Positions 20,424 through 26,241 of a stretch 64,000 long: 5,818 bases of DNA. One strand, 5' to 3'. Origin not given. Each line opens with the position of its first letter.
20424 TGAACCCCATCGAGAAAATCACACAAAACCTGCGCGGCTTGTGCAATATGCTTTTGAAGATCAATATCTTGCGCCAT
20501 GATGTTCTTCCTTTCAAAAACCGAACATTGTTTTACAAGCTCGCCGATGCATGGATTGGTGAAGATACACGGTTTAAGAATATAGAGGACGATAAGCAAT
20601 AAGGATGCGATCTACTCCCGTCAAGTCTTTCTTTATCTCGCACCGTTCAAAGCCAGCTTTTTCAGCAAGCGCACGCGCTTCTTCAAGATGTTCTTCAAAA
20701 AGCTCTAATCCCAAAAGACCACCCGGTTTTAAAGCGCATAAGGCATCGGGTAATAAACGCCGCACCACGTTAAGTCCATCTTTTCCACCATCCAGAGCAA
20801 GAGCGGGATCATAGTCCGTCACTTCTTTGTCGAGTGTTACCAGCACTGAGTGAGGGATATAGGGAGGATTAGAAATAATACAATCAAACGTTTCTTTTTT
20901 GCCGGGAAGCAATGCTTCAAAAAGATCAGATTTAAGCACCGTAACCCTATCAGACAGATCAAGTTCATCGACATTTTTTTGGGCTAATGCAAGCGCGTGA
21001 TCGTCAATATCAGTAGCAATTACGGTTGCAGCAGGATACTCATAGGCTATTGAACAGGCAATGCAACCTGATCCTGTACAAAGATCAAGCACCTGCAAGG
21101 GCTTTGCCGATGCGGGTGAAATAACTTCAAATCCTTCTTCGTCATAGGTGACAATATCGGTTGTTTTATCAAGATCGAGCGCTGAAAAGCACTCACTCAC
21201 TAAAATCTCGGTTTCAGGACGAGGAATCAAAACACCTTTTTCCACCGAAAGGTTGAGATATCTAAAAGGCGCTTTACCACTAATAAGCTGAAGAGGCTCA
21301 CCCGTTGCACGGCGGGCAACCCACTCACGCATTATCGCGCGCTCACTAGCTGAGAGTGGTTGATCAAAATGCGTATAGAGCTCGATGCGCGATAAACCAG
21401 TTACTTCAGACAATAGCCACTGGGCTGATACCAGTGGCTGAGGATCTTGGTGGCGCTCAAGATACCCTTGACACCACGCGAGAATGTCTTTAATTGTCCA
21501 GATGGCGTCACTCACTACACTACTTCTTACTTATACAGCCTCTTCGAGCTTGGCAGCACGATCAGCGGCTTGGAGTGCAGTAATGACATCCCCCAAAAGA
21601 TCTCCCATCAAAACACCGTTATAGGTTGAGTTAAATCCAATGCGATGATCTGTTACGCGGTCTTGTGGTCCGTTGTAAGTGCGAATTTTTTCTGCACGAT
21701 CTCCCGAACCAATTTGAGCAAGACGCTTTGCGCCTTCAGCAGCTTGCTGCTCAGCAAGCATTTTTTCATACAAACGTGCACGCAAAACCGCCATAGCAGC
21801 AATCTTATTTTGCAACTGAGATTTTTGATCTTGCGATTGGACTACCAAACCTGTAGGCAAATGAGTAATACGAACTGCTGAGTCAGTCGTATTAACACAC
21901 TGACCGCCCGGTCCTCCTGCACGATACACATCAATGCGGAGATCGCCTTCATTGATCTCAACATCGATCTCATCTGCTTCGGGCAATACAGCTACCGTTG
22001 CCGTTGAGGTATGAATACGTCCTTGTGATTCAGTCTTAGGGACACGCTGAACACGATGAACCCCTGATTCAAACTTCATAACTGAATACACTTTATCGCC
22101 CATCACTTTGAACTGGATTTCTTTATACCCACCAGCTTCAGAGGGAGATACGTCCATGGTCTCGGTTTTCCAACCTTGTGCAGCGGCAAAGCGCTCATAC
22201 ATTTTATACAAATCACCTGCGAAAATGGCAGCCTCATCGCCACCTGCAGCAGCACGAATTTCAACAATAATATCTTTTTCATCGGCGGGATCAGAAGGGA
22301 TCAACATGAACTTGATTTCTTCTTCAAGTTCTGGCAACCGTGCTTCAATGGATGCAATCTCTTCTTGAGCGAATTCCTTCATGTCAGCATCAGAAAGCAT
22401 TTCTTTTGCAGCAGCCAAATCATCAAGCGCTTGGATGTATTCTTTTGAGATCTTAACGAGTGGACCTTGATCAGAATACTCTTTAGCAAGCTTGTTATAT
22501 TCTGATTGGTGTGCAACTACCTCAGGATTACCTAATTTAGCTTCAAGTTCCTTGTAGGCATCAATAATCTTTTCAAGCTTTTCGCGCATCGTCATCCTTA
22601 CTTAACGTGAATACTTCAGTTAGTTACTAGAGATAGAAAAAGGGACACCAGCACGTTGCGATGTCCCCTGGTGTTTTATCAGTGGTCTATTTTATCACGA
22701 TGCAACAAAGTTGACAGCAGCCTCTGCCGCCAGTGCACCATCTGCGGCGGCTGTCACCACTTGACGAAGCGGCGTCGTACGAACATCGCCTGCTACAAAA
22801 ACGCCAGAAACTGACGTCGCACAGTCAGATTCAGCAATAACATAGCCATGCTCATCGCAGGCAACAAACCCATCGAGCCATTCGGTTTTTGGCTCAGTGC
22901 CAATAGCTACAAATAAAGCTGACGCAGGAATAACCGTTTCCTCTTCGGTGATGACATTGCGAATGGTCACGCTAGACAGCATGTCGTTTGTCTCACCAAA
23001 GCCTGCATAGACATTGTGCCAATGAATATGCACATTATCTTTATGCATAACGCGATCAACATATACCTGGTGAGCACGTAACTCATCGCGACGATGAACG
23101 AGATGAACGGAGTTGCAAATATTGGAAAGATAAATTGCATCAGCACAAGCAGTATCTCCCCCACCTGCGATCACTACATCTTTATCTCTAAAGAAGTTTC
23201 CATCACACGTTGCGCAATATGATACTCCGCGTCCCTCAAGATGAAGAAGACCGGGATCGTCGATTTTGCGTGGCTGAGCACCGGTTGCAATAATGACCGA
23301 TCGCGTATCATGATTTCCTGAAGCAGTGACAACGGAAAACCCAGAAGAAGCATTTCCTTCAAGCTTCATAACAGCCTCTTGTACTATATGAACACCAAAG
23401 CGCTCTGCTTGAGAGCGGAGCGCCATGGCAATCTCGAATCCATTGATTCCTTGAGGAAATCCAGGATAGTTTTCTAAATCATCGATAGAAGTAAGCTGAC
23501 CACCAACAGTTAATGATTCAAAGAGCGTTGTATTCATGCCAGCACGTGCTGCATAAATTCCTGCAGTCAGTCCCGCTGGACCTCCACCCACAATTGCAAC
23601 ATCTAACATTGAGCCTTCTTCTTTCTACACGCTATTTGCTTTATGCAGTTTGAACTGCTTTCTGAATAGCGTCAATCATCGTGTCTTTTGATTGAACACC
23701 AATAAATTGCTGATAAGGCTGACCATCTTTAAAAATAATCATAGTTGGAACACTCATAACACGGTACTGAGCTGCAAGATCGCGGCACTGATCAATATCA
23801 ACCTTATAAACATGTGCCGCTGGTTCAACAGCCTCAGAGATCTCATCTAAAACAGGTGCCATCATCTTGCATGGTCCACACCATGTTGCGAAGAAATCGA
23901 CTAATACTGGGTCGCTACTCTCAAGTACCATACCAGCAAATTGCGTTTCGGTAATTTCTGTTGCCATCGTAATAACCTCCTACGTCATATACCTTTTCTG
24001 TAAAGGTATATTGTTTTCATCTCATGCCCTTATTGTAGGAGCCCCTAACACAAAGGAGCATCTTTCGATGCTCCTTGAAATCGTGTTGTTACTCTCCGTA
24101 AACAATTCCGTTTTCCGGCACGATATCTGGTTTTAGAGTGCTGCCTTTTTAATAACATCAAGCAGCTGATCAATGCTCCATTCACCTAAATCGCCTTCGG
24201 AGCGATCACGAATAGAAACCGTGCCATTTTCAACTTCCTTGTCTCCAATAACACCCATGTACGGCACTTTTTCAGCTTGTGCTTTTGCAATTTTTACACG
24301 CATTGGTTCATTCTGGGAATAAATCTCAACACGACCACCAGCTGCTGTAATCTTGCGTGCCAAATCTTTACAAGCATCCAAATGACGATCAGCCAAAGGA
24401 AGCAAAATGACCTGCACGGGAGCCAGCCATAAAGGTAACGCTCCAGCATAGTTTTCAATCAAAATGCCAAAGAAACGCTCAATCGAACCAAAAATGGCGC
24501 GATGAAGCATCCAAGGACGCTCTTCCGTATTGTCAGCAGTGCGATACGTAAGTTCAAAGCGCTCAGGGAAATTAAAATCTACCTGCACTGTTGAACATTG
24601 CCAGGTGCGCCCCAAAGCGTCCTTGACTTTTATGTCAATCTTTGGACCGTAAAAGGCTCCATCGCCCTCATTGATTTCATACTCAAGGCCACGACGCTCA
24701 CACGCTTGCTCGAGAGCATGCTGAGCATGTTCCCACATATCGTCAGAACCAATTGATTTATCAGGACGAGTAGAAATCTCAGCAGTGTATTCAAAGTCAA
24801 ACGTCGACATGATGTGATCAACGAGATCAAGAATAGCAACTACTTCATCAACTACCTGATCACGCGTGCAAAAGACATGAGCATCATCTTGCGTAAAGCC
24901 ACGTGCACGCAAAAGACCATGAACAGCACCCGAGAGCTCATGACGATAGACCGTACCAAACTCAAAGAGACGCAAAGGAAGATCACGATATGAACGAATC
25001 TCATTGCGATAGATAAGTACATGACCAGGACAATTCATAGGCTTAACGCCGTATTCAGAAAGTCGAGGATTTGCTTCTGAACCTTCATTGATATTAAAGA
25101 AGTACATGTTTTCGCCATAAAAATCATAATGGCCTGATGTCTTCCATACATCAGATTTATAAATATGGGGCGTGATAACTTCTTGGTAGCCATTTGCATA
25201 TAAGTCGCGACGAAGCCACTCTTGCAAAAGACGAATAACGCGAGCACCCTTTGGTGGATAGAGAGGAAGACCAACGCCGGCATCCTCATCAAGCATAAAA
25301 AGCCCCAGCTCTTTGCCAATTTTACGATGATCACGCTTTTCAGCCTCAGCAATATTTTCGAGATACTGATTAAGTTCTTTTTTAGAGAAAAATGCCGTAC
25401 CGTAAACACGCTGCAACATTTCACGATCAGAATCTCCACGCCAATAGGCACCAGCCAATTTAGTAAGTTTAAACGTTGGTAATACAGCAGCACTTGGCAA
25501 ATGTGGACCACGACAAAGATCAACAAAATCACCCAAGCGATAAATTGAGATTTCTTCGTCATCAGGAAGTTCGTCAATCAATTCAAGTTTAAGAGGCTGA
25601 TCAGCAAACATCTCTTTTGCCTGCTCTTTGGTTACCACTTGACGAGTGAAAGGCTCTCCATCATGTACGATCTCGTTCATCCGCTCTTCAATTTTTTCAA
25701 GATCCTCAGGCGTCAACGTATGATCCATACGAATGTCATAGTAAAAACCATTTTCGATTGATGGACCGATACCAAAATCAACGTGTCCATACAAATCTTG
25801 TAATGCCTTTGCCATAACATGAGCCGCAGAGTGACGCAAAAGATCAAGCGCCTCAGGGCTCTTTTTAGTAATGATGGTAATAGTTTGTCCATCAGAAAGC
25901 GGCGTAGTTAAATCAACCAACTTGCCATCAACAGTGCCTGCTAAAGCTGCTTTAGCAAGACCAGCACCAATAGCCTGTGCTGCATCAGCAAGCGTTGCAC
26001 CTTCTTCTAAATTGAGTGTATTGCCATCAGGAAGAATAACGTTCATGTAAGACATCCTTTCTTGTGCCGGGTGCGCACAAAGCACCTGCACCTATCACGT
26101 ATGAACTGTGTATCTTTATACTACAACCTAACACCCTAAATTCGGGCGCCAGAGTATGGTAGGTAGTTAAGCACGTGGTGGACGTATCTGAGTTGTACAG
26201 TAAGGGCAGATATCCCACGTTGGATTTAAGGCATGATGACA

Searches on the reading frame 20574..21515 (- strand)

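Call 4: search_protein_families(library=pfam, proteins=[window:20574-21515:-])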
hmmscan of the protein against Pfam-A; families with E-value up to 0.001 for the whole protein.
window:20574-21515:- (313 aa): 19 families
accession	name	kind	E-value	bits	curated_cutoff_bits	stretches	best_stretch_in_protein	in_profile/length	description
PF17827.6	PrmC_N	-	8.3e-19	68.4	23.4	1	10-80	1-71/71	PrmC N-terminal domain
PF05175.20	MTS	-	1.2e-15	58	23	1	138-219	31-108/170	Methyltransferase small domain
PF13649.12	Methyltransf_25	-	4.4e-12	47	27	1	142-216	1-71/97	Methyltransferase domain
PF13847.12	Methyltransf_31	-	5e-12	46.2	27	1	140-223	5-82/145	Methyltransferase domain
PF03602.21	Cons_hypoth95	-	5.9e-10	39.6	24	1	126-223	30-127/182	Conserved hypothetical protein 95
PF06325.19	PrmA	-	1e-08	35.5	22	1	138-216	161-233/296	Ribosomal protein L11 methyltransferase (PrmA)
PF09445.16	Methyltransf_15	-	6.5e-08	32.8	22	1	142-218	4-80/165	RNA cap guanine-N2 methyltransferase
PF08241.18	Methyltransf_11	-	1.6e-06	29.1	21.2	1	143-216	1-67/95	Methyltransferase domain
PF05971.18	Methyltransf_10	-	2e-06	27.8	23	1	138-220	102-188/299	RNA methyltransferase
PF12847.13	Methyltransf_18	-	8.6e-06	26.3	27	1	141-208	17-84/151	Methyltransferase domain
PF01170.24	UPF0020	-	1.1e-05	25.7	22.3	1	162-219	76-131/197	RMKL-like, methyltransferase domain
PF08242.18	Methyltransf_12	-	3.3e-05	25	30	1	143-216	1-72/98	Methyltransferase domain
PF10294.15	Methyltransf_16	-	0.0001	22.6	21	1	133-196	41-105/174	Lysine methyltransferase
PF01209.24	Ubie_methyltran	-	0.00012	22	20.1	1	136-213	45-120/233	ubiE/COQ5 methyltransferase family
PF13489.12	Methyltransf_23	-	0.00024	21.3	27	0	132-216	16-88/164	Methyltransferase domain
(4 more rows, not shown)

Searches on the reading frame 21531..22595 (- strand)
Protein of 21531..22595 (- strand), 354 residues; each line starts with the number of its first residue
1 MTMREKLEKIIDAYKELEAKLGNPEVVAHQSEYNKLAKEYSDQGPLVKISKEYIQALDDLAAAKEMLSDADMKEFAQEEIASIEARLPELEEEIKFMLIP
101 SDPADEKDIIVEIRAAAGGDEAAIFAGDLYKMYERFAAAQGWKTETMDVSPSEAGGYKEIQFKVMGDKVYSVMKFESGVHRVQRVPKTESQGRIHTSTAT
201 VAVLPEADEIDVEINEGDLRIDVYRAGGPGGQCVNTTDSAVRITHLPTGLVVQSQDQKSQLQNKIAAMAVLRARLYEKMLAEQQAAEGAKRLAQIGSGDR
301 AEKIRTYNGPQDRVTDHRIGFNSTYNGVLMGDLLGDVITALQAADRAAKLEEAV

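Call 58: search_protein_families(library=pfam, proteins=[window:21531-22595:-], max_evalue=0.00001)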
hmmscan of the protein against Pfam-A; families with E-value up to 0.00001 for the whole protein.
window:21531-22595:- (354 aa): 2 families
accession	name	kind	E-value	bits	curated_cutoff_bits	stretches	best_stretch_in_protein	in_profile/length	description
PF03462.23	PCRF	-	3e-74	249.5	24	1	12-201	3-194/194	PCRF domain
PF00472.26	RF-1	-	2.8e-40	137.3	35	1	208-318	1-116/116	RF-1 domain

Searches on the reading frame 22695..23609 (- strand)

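Call 58: search_protein_families(library=pfam, proteins=[window:22695-23609:-], max_evalue=0.00001)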
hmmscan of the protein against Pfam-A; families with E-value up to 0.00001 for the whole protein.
window:22695-23609:- (304 aa): 8 families
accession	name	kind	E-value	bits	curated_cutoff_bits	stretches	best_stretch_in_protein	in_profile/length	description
PF07992.20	Pyr_redox_2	-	7.3e-45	154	26.1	1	3-291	2-291/291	Pyridine nucleotide-disulphide oxidoreductase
PF13738.12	Pyr_redox_3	-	4.6e-20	72.5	30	1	59-274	82-305/305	Pyridine nucleotide-disulphide oxidoreductase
PF00070.33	Pyr_redox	-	1.1e-13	51.9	22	1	145-217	2-80/82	Pyridine nucleotide-disulphide oxidoreductase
PF01266.30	DAO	-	2.2e-11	44.4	27.9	0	3-34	1-33/353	FAD dependent oxidoreductase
PF12831.13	FAD_oxidored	-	3.2e-09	37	27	1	3-41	1-40/416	FAD dependent oxidoreductase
PF03486.20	HI0933_like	-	1.3e-07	31.8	50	0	3-33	2-32/244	HI0933-like protein Rossmann domain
PF13450.12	NAD_binding_8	-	5.2e-07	30.3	21.9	1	6-49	1-41/68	NAD(P)-binding Rossmann-like domain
PF01134.28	GIDA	-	5.7e-06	26.1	22.1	0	3-31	1-29/391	Glucose inhibited division protein A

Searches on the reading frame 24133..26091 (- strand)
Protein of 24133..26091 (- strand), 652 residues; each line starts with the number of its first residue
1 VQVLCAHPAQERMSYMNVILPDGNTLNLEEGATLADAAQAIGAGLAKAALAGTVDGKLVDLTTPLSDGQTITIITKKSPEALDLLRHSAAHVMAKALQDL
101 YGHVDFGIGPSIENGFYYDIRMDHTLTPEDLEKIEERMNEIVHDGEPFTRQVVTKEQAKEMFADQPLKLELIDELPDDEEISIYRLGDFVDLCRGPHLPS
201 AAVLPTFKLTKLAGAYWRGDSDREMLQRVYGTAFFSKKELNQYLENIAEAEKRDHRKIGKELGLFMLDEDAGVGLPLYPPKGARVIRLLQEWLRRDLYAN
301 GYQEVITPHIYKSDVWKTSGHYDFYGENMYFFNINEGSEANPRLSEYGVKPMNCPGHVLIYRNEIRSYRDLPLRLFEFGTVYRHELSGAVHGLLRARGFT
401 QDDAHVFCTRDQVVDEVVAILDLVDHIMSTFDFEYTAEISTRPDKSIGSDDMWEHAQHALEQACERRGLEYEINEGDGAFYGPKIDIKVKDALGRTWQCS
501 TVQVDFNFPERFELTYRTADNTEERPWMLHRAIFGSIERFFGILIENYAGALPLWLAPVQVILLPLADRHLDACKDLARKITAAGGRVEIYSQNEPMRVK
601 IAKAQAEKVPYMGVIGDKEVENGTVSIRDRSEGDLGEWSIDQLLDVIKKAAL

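Call 58: search_protein_families(library=pfam, proteins=[window:24133-26091:-], max_evalue=0.00001)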
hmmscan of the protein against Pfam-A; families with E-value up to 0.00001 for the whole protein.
window:24133-26091:- (652 aa): 4 families
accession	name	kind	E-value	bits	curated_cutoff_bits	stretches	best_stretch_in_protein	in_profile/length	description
PF00587.30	tRNA-synt_2b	-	1.7e-48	165.5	29.3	1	345-548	9-179/179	tRNA synthetase class II core domain (G, H, P, S and T)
PF03129.25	HGTP_anticodon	-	3.1e-20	72.6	21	1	560-649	1-93/94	Anticodon binding domain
PF02824.27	TGS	-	9.3e-17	61.3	22.2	1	16-75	1-60/60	TGS domain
PF07973.19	tRNA_SAD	-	2.1e-12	47.2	24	1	181-230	1-44/44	Threonyl and Alanyl tRNA synthetase second additional domain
